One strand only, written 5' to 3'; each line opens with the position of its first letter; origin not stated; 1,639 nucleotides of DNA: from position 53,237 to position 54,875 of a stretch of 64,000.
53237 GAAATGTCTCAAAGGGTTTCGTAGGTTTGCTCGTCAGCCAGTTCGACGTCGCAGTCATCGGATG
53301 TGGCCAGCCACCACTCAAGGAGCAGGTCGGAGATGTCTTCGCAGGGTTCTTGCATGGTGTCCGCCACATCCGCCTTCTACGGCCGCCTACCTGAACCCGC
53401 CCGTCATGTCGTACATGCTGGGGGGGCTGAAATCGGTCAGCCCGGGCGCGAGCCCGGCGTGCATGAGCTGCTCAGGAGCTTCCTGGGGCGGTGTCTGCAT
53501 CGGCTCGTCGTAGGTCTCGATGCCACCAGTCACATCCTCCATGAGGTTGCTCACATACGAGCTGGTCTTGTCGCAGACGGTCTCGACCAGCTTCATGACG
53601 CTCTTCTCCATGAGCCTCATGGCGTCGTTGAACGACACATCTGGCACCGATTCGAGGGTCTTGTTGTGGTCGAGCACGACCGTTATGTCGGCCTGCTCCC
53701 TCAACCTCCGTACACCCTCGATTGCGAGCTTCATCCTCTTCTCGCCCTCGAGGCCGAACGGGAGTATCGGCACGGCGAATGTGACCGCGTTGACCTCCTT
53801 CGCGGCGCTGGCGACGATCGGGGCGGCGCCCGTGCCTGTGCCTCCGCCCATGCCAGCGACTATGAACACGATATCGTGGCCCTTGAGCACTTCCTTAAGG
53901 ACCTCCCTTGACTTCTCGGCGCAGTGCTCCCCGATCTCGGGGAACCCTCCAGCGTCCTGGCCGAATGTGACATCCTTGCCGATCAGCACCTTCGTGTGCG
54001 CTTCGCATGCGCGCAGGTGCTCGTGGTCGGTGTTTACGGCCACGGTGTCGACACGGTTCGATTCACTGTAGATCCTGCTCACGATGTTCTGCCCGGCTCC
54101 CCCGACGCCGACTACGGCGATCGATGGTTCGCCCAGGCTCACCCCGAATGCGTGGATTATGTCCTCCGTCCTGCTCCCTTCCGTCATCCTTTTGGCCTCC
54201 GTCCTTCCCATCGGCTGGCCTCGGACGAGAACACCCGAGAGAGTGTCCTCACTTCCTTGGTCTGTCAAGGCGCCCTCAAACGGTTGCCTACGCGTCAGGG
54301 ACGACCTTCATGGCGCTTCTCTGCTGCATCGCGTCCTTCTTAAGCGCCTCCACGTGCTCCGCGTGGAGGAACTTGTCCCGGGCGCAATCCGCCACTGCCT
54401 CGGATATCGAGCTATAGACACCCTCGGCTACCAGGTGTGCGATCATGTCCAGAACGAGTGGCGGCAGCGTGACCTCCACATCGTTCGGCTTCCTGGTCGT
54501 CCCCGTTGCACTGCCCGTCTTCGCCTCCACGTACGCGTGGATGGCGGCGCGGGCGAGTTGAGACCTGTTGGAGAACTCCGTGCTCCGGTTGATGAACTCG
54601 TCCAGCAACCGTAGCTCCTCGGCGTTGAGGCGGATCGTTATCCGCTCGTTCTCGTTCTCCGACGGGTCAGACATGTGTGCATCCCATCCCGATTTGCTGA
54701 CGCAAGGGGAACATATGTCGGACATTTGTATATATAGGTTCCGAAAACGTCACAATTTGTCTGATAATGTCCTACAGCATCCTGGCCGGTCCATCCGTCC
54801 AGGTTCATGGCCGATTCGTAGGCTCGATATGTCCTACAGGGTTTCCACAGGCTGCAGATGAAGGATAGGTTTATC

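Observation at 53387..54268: FtsZ homologue with a degenerate T7 loop and no C-terminal domain: a possible filament-capping or regulatory FtsZ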

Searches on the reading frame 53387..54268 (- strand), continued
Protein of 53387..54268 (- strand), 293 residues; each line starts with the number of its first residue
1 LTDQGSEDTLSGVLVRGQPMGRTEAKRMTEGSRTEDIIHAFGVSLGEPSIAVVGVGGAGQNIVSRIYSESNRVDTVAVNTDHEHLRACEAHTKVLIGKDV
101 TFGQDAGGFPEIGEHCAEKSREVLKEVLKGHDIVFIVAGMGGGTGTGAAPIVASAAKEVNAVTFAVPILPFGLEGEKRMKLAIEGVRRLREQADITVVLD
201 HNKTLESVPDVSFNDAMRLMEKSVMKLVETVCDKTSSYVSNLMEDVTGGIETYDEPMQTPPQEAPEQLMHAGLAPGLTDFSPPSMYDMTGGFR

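Call 76: find_homologous_proteins(query=A4, max_evalue=1e-20)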
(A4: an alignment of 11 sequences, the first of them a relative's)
Query A4 (11 sequences) (273 aa, profile of the alignment): 7980 proteins with E <= 1e-20 among 8000 candidates; the best 120 are listed.
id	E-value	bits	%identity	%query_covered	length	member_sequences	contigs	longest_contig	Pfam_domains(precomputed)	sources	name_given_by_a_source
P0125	8.7e-107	375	100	100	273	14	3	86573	PF00091.32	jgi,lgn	jgi:cell division protein FtsZ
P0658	9.9e-104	365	87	100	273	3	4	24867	PF00091.32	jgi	jgi:cell division protein FtsZ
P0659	2.2e-102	361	84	100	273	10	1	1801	PF00091.32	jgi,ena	-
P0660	9.6e-102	359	80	100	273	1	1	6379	PF00091.32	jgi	jgi:cell division protein FtsZ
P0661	1.2e-101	358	84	100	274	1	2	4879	PF00091.32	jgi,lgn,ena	-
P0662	1.9e-98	348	63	98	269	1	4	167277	PF00091.32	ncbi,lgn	ncbi:MAG: hypothetical protein QW083_02820 [Methanomassiliicoccales archaeon]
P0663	2.8e-98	347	73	100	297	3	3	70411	PF00091.32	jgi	jgi:cell division protein FtsZ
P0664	3.4e-98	347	46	76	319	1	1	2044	PF00091.32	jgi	jgi:cell division protein FtsZ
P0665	5.4e-98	346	46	76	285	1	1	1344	PF00091.32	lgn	-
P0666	1.7e-97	345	66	95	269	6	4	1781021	PF00091.32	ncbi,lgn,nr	ncbi:MAG: hypothetical protein H5T41_02275 [Methanomassiliicoccales archaeon]|nr:hypothetical protei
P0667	8.9e-97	342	45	76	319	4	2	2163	PF00091.32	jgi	jgi:cell division GTPase FtsZ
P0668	1.4e-96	342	71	100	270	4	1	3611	PF00091.32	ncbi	ncbi:MAG: hypothetical protein ACLFPN_04610 [Methanomassiliicoccales archaeon]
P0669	2.5e-96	341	65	100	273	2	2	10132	PF00091.32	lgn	-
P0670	8.4e-96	339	60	99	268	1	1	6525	PF00091.32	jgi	-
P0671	1.6e-95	338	67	97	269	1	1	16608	PF00091.32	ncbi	-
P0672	1.8e-95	338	63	99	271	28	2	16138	PF00091.32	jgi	jgi:cell division protein FtsZ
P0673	3.8e-95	337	44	78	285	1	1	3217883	PF00091.32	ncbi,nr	ncbi:MAG: hypothetical protein JSV56_03925 [Methanomassiliicoccales archaeon]|nr:MAG: hypothetical p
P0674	7.1e-95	336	61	99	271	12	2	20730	PF00091.32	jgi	jgi:cell division protein FtsZ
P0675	1.8e-94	335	65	98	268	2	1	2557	PF00091.32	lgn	-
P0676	3.0e-94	334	61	98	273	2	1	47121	PF00091.32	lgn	-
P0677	3.1e-94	334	74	100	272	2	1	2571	PF00091.32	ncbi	-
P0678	7.1e-94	333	44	88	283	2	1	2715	PF00091.32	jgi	-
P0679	7.3e-94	333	44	87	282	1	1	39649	PF00091.32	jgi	jgi:cell division protein FtsZ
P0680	1.6e-93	332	66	94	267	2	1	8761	PF00091.32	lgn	-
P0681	2.1e-93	331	62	97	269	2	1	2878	PF00091.32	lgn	-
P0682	2.4e-93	331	44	78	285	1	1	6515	PF00091.32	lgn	-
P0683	3.6e-93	330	64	85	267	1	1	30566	PF00091.32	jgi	jgi:cell division protein FtsZ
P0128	1.0e-92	329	46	82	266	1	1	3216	PF00091.32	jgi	-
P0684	2.9e-92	327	59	96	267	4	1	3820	PF00091.32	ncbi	-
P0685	1.6e-91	325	56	83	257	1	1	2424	PF00091.32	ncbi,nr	ncbi:MAG TPA: hypothetical protein P5189_05140, partial [Methanomassiliicoccales archaeon]|nr:hypoth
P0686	3.1e-91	324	46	79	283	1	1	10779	PF00091.32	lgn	-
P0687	4.6e-91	323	49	95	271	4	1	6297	PF00091.32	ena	-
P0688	5.4e-91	323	42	88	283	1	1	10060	PF00091.32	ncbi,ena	-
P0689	5.6e-91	323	67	99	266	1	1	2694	PF00091.32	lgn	-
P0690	6.4e-91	323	43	89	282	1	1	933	PF00091.32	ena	-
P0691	9.9e-91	322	54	83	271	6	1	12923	PF00091.32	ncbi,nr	ncbi:MAG: hypothetical protein E4H30_04850 [Methanomassiliicoccus sp.]|nr:MAG: hypothetical protein 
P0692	1.1e-90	322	58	95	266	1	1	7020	PF00091.32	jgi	jgi:cell division protein FtsZ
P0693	1.2e-90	322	43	88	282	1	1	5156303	PF00091.32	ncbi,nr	ncbi:MAG: hypothetical protein JSW00_13875 [Thermoplasmata archaeon]|nr:MAG: hypothetical protein JS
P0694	2.0e-90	321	54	83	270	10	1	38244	PF00091.32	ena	-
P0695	2.3e-90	321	42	88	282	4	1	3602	PF00091.32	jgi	jgi:cell division protein FtsZ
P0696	3.9e-90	320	57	78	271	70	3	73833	PF00091.32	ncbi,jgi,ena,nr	ncbi:MAG: hypothetical protein KBA58_05810 [Methanomassiliicoccales archaeon]|jgi:cell division prot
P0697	5.2e-90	320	57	93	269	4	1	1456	PF00091.32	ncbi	-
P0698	5.7e-90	320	50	100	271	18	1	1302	PF00091.32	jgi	-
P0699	6.5e-90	320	56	93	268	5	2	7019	PF00091.32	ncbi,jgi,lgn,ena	ncbi:MAG: hypothetical protein ABR879_07565 [Methanomassiliicoccales archaeon]|jgi:cell division pro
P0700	1.4e-89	319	56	78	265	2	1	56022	PF00091.32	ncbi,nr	ncbi:MAG: hypothetical protein GXY70_02845 [Euryarchaeota archaeon]|nr:hypothetical protein [Euryarc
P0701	1.5e-89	319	62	90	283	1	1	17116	PF00091.32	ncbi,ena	-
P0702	1.5e-89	319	58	96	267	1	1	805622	PF00091.32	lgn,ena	-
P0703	2.6e-89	318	62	81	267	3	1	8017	PF00091.32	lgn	-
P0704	3.7e-89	317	47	79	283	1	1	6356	PF00091.32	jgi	jgi:cell division protein FtsZ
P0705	3.8e-89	317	43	87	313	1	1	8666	PF00091.32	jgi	jgi:cell division GTPase FtsZ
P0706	4.0e-89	317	55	81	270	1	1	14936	PF00091.32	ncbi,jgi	-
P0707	4.7e-89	317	43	88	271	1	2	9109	PF00091.32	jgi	jgi:cell division protein FtsZ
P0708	4.7e-89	317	55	96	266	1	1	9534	PF00091.32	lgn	-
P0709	5.3e-89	317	49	94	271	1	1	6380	PF00091.32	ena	-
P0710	6.4e-89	316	57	93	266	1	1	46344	PF00091.32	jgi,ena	-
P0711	1.2e-88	315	59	93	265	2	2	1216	PF00091.32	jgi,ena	-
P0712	1.3e-88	315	58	93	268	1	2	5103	PF00091.32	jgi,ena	-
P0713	1.5e-88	315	55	82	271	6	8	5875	PF00091.32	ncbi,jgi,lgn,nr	ncbi:MAG: Cell division protein FtsZ 1 [Methanomassiliicoccales archaeon PtaB.Bin134]|jgi:cell divis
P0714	1.7e-88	315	54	82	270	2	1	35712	PF00091.32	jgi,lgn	jgi:cell division protein FtsZ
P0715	3.1e-88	314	60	85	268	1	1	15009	PF00091.32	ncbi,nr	ncbi:MAG: hypothetical protein LUO79_04470 [Methanomassiliicoccales archaeon]|nr:hypothetical protei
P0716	3.3e-88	314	43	79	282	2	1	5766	PF00091.32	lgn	-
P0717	4.5e-88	314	55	79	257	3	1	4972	PF00091.32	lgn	-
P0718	4.5e-88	314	60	83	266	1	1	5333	PF00091.32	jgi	-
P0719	7.1e-88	313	59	85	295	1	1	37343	PF00091.32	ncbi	ncbi:MAG: hypothetical protein QW520_06745 [Methanomassiliicoccales archaeon]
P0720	1.2e-87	312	57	99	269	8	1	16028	PF00091.32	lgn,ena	-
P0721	1.5e-87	312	60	90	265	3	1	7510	PF00091.32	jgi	-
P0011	2.0e-87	312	48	96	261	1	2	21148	PF13809.13,PF00091.32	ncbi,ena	-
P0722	2.2e-87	311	61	93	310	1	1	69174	PF00091.32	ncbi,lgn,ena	-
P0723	2.5e-87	311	58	90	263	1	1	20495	PF00091.32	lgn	-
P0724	2.5e-87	311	68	82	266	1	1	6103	PF00091.32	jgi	jgi:cell division protein FtsZ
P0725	3.5e-87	311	59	97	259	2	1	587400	PF00091.32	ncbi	-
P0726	3.7e-87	311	62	82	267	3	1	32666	PF00091.32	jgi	jgi:cell division protein FtsZ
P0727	4.5e-87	310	42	88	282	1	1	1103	PF00091.32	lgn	-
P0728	5.9e-87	310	60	82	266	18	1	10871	PF00091.32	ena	-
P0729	7.1e-87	310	60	82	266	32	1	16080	PF00091.32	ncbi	-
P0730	7.7e-87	310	60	82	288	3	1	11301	PF00091.32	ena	-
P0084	8.5e-87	309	48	96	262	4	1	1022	PF00091.32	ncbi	-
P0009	9.6e-87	309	50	96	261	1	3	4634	PF00091.32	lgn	-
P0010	1.2e-86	309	47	96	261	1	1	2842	PF00091.32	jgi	jgi:cell division protein FtsZ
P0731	1.4e-86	309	60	78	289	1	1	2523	PF00091.32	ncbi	-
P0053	2.0e-86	308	49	96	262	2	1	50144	PF00091.32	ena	-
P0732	2.1e-86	308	60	84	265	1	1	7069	PF00091.32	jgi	jgi:cell division protein FtsZ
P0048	2.4e-86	308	49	96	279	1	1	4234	PF00091.32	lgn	-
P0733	2.4e-86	308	52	85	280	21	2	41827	PF00091.32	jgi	jgi:cell division protein FtsZ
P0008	2.6e-86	308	51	96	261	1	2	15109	PF00091.32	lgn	-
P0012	2.8e-86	308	49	96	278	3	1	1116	PF00091.32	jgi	-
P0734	2.8e-86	308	60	78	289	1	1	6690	PF00091.32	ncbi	-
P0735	3.1e-86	308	64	83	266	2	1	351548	PF00091.32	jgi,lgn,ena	-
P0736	3.1e-86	308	57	99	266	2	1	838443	PF00091.32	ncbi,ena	-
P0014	3.3e-86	308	49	96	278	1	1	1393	PF00091.32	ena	-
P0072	3.3e-86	308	47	96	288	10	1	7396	PF00091.32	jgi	-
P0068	3.9e-86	307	49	95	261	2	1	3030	PF00091.32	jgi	-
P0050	4.0e-86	307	49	96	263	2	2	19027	PF00091.32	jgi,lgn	jgi:cell division protein FtsZ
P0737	4.8e-86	307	42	87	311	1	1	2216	PF00091.32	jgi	jgi:cell division GTPase FtsZ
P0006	4.9e-86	307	48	96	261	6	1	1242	PF00091.32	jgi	-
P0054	5.5e-86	307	48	95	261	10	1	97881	PF00091.32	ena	-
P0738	6.1e-86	307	56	99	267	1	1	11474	PF00091.32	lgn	-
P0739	7.5e-86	306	60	82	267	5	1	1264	PF00091.32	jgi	jgi:cell division protein FtsZ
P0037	8.4e-86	306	48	96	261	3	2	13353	PF00091.32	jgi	jgi:cell division protein FtsZ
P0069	8.9e-86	306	47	93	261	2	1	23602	PF00091.32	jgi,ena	-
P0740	1.0e-85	306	58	91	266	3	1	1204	PF00091.32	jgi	jgi:cell division protein FtsZ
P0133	1.1e-85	306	40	67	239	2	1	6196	PF00091.32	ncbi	-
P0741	1.2e-85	306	59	85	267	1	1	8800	PF00091.32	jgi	jgi:cell division protein FtsZ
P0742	1.4e-85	306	63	85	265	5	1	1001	PF00091.32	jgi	jgi:cell division protein FtsZ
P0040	1.7e-85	305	49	96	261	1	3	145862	PF00091.32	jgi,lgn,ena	jgi:cell division protein FtsZ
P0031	1.8e-85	305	48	96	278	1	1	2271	PF00091.32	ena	-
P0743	1.9e-85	305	59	85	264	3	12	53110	PF00091.32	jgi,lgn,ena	jgi:cell division protein FtsZ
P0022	2.2e-85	305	49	96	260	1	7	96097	PF00091.32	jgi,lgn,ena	jgi:cell division protein FtsZ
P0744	2.5e-85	305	60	80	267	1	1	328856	PF00091.32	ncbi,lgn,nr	ncbi:MAG: hypothetical protein ISF22_07515 [Methanomassiliicoccus sp.]|nr:hypothetical protein [Meth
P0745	2.9e-85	304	49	96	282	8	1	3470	PF00091.32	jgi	jgi:cell division protein FtsZ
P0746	3.3e-85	304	62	85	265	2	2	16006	PF00091.32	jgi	jgi:cell division protein FtsZ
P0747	3.7e-85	304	56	98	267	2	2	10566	PF00091.32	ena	-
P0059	3.8e-85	304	48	96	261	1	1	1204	PF00091.32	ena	-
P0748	4.8e-85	304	58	96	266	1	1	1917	PF00091.32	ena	-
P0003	5.0e-85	304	48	97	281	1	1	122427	PF00091.32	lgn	-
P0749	5.6e-85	304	58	97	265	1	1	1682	PF00091.32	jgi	jgi:cell division protein FtsZ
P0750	7.3e-85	303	48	95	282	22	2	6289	PF00091.32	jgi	jgi:cell division protein FtsZ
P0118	7.5e-85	303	57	71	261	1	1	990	PF00091.32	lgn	-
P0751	8.5e-85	303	61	80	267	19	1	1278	PF00091.32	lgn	-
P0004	9.7e-85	303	49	96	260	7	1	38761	PF00091.32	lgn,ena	-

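Call 77: find_encoding_contigs(protein=P0666, flank=6000, max_places=1)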
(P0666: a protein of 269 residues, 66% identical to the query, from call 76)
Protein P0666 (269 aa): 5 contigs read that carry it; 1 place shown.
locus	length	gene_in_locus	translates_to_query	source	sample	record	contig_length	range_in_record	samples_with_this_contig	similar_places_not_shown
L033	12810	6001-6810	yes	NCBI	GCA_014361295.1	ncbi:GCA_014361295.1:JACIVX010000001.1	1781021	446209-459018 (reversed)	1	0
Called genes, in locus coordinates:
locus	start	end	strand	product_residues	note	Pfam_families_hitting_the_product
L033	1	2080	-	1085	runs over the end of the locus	PF03176:MMPL, PF00873:ACR_tran (weak), PF03176:MMPL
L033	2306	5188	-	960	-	PF00133:tRNA-synt_1, PF09334:tRNA-synt_1g (faint), PF08264:Anticodon_1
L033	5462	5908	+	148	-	-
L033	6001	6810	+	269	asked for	PF00091:Tubulin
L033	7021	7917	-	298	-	PF02775:TPP_enzyme_C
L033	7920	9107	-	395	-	PF01855:POR_N, PF17147:PFOR_II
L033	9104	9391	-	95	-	PF13484:Fer4_16 (faint), PF13237:Fer4_10, PF00037:Fer4 (weak), PF14697:Fer4_21, PF12838:Fer4_7 (weak), PF13187:Fer4_9 (weak), PF00037:Fer4, PF12837:Fer4_6 (weak), +3 more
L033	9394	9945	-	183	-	PF01558:POR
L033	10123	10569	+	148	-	PF01877:RNA_binding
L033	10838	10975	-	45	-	-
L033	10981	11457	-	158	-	-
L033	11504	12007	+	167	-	-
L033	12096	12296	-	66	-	-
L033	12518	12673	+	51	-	-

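Call 78: find_encoding_contigs(protein=P0693, flank=6000, max_places=1)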
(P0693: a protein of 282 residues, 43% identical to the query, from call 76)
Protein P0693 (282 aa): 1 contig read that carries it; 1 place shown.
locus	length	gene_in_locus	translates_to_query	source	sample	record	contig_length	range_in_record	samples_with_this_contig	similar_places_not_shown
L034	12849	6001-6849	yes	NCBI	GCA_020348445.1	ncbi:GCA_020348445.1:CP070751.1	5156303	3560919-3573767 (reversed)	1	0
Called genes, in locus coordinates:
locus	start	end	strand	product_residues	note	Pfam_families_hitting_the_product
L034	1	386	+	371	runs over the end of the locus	PF13237:Fer4_10 (weak), PF13183:Fer4_8, PF13187:Fer4_9 (weak), PF13534:Fer4_17 (weak), PF02754:CCG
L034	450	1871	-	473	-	-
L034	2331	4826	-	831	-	-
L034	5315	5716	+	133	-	PF01402:RHH_1 (weak)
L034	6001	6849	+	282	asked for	PF00091:Tubulin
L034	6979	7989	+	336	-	-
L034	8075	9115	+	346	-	-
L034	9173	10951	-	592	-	PF13205:Big_5, PF05552:MS_channel_1st_1, PF00924:MS_channel_2nd (weak)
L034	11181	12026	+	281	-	PF08902:DUF1848 (faint), PF04055:Radical_SAM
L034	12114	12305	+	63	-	PF10133:CooT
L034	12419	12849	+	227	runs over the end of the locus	PF01902:Diphthami_syn_2_N, PF28410:Diphthami_syn_2_C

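Call 80: search_protein_families(library=ncbifam, proteins=[L010:2152-2379:+, L006:9674-9901:+, L033:5462-5908:+, L034:5315-5716:+, P0382, P0666, P0693], max_evalue=0.01)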
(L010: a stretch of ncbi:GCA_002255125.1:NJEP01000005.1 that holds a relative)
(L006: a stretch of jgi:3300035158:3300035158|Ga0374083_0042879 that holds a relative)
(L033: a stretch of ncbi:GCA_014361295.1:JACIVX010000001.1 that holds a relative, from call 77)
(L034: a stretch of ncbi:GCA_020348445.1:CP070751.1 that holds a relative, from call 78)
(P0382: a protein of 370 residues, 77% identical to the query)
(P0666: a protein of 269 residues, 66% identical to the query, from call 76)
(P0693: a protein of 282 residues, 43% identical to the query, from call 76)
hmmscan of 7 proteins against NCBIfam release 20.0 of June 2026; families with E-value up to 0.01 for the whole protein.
L010:2152-2379:+ (75 aa): 6 families
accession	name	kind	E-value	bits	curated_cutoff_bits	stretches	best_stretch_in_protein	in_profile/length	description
NF058555.1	TransRegCdrSHalo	equivalog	2.6e-09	37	100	1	4-55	2-53/61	transcriptional regulator CdrS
NF002169.0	PRK01002.1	subfamily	2.4e-05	24.3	111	1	4-46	5-47/141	nickel responsive regulator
NF053762.1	aCcr1_fam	equivalog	0.00025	20.9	60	1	6-40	3-36/38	aCcr1 family cell cycle regulator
TIGR02606.1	antidote_CC2985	hypoth_equivalog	0.00086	19.3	46.2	1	7-39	3-35/70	type II toxin-antitoxin system ParD family antitoxin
NF001884.0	PRK00630.1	subfamily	0.0057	16.8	119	1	5-46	12-53/148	nickel responsive regulator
NF002815.0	PRK02967.1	equivalog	0.0082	16.2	83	0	4-48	2-46/139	nickel-responsive transcriptional regulator NikR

L006:9674-9901:+ (75 aa): 9 families
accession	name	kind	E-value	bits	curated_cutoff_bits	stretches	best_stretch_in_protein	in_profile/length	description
NF058555.1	TransRegCdrSHalo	equivalog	1e-09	38.2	100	1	4-51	2-49/61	transcriptional regulator CdrS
NF002169.0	PRK01002.1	subfamily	1.2e-06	28.5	111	1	2-45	3-46/141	nickel responsive regulator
NF003381.0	PRK04460.1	equivalog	2.1e-05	24.6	105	1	2-46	3-47/139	nickel-responsive transcriptional regulator NikR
NF002815.0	PRK02967.1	equivalog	0.00033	20.7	83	1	4-47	2-45/139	nickel-responsive transcriptional regulator NikR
TIGR02606.1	antidote_CC2985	hypoth_equivalog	0.00034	20.6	46.2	1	6-38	2-34/70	type II toxin-antitoxin system ParD family antitoxin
NF001884.0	PRK00630.1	subfamily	0.0018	18.4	119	1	5-45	12-52/148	nickel responsive regulator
NF041551.1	YlcI_YnfO_N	subfamily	0.0028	17.7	30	1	2-44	1-41/42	YlcI/YnfO family protein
NF053762.1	aCcr1_fam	equivalog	0.003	17.4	60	1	28-40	24-36/38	aCcr1 family cell cycle regulator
TIGR02793.1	nikR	equivalog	0.0049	17.1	175.45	1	4-46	1-43/129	nickel-responsive transcriptional regulator NikR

L033:5462-5908:+ (148 aa): 2 families
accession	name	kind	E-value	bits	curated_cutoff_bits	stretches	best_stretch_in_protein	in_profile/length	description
NF058555.1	TransRegCdrSHalo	equivalog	4.1e-07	29.9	100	0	72-106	4-38/61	transcriptional regulator CdrS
NF002169.0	PRK01002.1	subfamily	3.4e-05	23.8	111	0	17-57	5-44/141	nickel responsive regulator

L034:5315-5716:+ (133 aa): 4 families
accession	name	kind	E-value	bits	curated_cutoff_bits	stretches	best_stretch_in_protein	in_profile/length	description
NF058555.1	TransRegCdrSHalo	equivalog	4.8e-07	29.7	100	1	6-47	2-43/61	transcriptional regulator CdrS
NF002169.0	PRK01002.1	subfamily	1.2e-05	25.3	111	1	6-46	5-45/141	nickel responsive regulator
NF002815.0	PRK02967.1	equivalog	0.0021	18.1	83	0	6-47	2-43/139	nickel-responsive transcriptional regulator NikR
NF003381.0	PRK04460.1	equivalog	0.0074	16.4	105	0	6-44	5-43/139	nickel-responsive transcriptional regulator NikR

P0382 (370 aa): 1 family
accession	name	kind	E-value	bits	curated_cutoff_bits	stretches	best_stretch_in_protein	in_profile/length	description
TIGR00065.1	ftsZ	equivalog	2.7e-109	365.7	295.2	1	34-351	17-339/353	cell division protein FtsZ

P0666 (269 aa): 1 family
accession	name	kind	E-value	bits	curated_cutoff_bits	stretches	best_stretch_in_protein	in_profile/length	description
TIGR00065.1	ftsZ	equivalog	4.1e-67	227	295.2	1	18-211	15-209/353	cell division protein FtsZ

P0693 (282 aa): 2 families
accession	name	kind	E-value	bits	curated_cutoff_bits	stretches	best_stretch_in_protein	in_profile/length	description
TIGR00065.1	ftsZ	equivalog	4.4e-58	197.3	295.2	1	23-207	15-200/353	cell division protein FtsZ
TIGR01036.1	pyrD_sub2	equivalog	0.0093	14.8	200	0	181-219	213-254/356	dihydroorotate dehydrogenase (quinone)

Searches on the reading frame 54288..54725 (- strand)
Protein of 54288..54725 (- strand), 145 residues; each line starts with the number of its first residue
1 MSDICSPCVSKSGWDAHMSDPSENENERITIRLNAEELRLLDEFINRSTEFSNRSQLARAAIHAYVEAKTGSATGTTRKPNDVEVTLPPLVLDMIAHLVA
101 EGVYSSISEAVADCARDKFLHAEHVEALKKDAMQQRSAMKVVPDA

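Call 3: search_protein_families(library=pfam, proteins=[window:54288-54725:-], max_evalue=1)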
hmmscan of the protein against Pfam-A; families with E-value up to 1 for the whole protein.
window:54288-54725:- (145 aa): 3 families
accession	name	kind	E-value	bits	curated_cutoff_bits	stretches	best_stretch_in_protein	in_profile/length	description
PF17723.7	RHH_8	-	8.4e-06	26.3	25.4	2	25-72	2-48/119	Ribbon-Helix-Helix transcriptional regulator family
PF01402.27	RHH_1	-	5.4e-05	23.4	20.5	1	28-67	1-38/39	Ribbon-helix-helix protein, copG family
PF15131.11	DUF4567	-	0.13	13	27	1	83-116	21-55/75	Domain of unknown function (DUF4567)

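Call 4: search_protein_families(library=ncbifam, proteins=[window:54288-54725:-], max_evalue=1)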
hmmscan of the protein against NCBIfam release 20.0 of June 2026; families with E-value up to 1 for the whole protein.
window:54288-54725:- (145 aa): 8 families
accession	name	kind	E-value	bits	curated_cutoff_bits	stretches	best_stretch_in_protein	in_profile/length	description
NF002169.0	PRK01002.1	subfamily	1.8e-05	24.7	111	2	83-130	7-54/141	nickel responsive regulator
NF058555.1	TransRegCdrSHalo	equivalog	4.9e-05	23.2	100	1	27-75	2-49/61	transcriptional regulator CdrS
NF002815.0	PRK02967.1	equivalog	0.00012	22.1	83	1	27-70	2-44/139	nickel-responsive transcriptional regulator NikR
TIGR02606.1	antidote_CC2985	hypoth_equivalog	0.00073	19.5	46.2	1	84-117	3-36/70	type II toxin-antitoxin system ParD family antitoxin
NF003381.0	PRK04460.1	equivalog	0.00093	19.3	105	1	84-125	8-49/139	nickel-responsive transcriptional regulator NikR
NF001884.0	PRK00630.1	subfamily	0.0016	18.5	119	1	84-129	14-59/148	nickel responsive regulator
TIGR02793.1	nikR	equivalog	0.003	17.8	175.45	0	27-64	1-37/129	nickel-responsive transcriptional regulator NikR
NF053762.1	aCcr1_fam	equivalog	0.0087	15.9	60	1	29-66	3-38/38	aCcr1 family cell cycle regulator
